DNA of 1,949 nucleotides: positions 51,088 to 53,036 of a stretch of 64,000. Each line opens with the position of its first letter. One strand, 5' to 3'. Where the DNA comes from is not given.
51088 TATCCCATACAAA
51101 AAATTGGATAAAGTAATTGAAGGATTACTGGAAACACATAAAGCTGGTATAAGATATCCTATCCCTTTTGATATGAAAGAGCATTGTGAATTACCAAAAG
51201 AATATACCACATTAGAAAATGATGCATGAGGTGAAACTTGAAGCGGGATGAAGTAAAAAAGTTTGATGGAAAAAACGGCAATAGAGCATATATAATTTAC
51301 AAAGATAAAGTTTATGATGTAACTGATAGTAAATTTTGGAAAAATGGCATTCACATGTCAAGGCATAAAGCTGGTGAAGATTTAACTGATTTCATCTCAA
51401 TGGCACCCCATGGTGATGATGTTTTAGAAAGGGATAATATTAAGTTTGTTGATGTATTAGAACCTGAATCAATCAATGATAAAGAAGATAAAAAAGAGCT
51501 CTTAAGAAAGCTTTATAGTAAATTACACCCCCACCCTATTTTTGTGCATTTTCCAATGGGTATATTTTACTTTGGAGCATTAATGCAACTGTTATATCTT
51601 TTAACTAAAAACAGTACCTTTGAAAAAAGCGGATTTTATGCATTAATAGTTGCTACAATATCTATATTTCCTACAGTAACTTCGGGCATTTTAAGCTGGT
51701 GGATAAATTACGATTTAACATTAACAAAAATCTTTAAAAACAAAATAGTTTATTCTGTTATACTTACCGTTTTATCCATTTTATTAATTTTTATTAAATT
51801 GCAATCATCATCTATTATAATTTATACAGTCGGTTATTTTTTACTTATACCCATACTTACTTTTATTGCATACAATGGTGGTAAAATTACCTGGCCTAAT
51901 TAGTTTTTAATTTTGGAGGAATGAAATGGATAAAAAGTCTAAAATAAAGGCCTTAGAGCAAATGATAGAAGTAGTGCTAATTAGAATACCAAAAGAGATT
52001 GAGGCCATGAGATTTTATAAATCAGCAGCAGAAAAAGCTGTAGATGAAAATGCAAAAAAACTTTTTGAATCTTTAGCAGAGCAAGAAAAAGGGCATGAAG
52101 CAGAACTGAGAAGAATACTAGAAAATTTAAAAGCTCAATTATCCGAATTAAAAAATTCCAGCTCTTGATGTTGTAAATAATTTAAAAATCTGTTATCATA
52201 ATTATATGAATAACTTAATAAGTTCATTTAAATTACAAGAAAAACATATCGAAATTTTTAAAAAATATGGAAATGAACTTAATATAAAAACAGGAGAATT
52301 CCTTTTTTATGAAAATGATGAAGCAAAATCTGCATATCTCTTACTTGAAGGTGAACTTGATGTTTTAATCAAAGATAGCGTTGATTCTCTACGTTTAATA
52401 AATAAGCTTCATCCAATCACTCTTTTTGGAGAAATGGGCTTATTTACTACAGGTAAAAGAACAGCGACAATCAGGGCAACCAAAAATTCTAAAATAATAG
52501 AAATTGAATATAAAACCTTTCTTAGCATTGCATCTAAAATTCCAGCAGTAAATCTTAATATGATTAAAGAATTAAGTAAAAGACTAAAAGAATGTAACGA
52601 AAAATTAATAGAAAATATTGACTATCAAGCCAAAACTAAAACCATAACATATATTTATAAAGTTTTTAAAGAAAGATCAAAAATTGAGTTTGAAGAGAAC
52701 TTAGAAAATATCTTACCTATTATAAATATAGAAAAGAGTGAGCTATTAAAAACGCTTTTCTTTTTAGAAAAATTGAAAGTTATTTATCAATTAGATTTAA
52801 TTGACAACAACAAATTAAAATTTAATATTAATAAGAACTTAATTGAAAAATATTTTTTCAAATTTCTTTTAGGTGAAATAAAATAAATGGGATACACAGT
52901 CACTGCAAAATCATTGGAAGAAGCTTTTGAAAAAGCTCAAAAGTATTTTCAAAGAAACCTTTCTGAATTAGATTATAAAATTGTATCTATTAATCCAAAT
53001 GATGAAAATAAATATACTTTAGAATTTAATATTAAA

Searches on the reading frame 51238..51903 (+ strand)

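Call 72: search_protein_families(library=pfam, max_evalue=0.00001, proteins=[window:51238-51903:+])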
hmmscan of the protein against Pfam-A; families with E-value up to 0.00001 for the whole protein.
window:51238-51903:+ (221 aa): 2 families
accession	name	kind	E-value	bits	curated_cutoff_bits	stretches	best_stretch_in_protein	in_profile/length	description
PF09990.14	DUF2231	-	3.4e-09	37.3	26.4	1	99-190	5-97/139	Predicted membrane protein (DUF2231)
PF00173.33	Cyt-b5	-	7.5e-07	29.5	23.7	1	3-62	2-60/74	Cytochrome b5-like Heme/Steroid binding domain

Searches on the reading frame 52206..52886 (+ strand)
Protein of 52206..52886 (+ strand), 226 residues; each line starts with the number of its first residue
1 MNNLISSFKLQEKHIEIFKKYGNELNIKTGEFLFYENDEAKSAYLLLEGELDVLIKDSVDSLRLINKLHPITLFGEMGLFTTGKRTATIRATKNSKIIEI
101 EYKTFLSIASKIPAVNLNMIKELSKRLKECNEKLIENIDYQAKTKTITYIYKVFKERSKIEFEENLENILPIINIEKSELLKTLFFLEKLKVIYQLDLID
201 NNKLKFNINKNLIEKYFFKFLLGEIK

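Call 72: search_protein_families(library=pfam, max_evalue=0.00001, proteins=[window:52206-52886:+])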
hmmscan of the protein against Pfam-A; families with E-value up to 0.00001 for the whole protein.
window:52206-52886:+ (226 aa): 1 family
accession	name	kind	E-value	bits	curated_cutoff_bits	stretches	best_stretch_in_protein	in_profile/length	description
PF00027.35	cNMP_binding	-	4.1e-16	59.2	27.5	1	26-109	3-86/89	Cyclic nucleotide-binding domain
